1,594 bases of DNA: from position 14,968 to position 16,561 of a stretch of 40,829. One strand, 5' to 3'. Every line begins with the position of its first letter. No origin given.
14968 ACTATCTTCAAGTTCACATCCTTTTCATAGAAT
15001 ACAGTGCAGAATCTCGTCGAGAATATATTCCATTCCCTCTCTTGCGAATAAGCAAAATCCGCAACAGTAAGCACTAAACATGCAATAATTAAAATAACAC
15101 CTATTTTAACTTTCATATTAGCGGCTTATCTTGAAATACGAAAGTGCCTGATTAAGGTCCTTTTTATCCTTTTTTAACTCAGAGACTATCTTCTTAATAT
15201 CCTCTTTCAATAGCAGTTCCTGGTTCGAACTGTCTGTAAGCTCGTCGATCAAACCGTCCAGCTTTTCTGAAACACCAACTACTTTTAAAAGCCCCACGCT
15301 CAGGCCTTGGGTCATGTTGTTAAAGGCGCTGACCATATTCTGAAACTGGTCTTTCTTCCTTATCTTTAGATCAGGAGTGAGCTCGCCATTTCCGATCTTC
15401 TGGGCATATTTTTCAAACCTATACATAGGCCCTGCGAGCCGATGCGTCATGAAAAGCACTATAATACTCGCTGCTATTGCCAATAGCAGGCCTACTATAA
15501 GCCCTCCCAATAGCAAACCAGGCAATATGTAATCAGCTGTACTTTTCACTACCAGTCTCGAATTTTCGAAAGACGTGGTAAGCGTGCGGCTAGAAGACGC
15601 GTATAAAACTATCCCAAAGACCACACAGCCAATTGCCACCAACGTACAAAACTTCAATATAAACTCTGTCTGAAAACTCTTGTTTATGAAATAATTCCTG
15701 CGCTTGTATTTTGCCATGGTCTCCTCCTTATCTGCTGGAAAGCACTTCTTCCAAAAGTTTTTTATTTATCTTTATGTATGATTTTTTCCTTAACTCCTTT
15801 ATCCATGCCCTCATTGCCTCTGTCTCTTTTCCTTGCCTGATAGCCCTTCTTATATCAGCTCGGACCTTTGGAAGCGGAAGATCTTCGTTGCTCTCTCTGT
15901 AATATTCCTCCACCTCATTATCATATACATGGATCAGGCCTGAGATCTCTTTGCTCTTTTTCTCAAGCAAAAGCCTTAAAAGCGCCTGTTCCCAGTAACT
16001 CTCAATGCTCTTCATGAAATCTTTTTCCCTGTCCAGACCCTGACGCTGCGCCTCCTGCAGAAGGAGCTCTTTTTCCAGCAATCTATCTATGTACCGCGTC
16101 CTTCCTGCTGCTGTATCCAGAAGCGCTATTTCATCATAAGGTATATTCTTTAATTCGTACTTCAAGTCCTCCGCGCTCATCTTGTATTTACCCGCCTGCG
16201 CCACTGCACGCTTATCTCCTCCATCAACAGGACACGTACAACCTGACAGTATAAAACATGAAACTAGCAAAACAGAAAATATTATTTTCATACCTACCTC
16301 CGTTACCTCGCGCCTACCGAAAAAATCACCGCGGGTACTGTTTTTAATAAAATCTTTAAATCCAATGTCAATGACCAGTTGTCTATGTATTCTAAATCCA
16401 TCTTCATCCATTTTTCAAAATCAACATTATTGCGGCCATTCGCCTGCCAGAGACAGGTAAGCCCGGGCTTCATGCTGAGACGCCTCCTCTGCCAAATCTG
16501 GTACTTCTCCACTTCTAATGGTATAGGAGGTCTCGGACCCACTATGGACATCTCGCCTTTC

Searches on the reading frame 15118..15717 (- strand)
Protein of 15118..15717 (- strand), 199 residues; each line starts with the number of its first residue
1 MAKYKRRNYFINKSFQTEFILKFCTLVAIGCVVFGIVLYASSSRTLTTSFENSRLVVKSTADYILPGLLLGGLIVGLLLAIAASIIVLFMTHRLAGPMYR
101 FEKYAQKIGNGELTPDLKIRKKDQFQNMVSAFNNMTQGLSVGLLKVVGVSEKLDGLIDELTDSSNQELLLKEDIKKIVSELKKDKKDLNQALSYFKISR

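Call 7: search_protein_families(library=pfam, proteins=[window:15118-15717:-], max_evalue=0.001)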
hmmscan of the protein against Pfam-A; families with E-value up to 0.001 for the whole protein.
window:15118-15717:- (199 aa): 1 family
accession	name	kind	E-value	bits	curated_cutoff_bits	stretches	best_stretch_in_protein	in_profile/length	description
PF00672.30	HAMP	-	6.8e-06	26.8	25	1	89-139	1-51/53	HAMP domain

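Call 63: search_protein_families(library=ncbifam, proteins=[window:15118-15717:-], max_evalue=0.00001)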
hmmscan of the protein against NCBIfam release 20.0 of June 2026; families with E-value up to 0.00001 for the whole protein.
window:15118-15717:- (199 aa): 3 families
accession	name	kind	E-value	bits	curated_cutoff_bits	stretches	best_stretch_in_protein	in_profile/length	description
NF033092.0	HK_WalK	equivalog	1e-06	27.7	725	1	74-162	180-269/594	cell wall metabolism sensor histidine kinase WalK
NF040691.1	MtrAB_MtrB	equivalog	4.2e-06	26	450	1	59-141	181-259/507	MtrAB system histidine kinase MtrB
NF058645.1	MCPCtpMPsAe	equivalog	4.4e-06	25.7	900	1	69-165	204-302/558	methyl-accepting chemotaxis protein CtpM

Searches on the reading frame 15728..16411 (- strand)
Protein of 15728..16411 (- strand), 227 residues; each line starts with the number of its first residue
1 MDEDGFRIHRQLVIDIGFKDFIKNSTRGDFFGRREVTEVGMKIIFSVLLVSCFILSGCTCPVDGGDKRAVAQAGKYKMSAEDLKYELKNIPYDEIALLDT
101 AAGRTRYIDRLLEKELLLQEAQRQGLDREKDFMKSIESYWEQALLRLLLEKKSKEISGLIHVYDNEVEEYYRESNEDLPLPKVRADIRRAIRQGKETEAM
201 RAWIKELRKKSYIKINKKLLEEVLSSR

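Call 7: search_protein_families(library=pfam, proteins=[window:15728-16411:-], max_evalue=0.001)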
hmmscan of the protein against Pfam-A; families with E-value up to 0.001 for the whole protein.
window:15728-16411:- (227 aa): 1 family
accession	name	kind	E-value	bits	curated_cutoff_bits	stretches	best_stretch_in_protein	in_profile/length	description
PF13624.11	SurA_N_3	-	2e-08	34.7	27.2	1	33-128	6-108/162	SurA-like N-terminal domain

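Call 63: search_protein_families(library=ncbifam, proteins=[window:15728-16411:-], max_evalue=0.00001)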
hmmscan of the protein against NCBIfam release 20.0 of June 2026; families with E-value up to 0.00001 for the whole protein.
window:15728-16411:- (227 aa): 1 family
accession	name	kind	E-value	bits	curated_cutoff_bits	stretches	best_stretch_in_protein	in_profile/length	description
TIGR02925.1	cis_trans_EpsD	equivalog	6.5e-10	39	108.9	1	44-174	4-129/232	EpsD family peptidyl-prolyl cis-trans isomerase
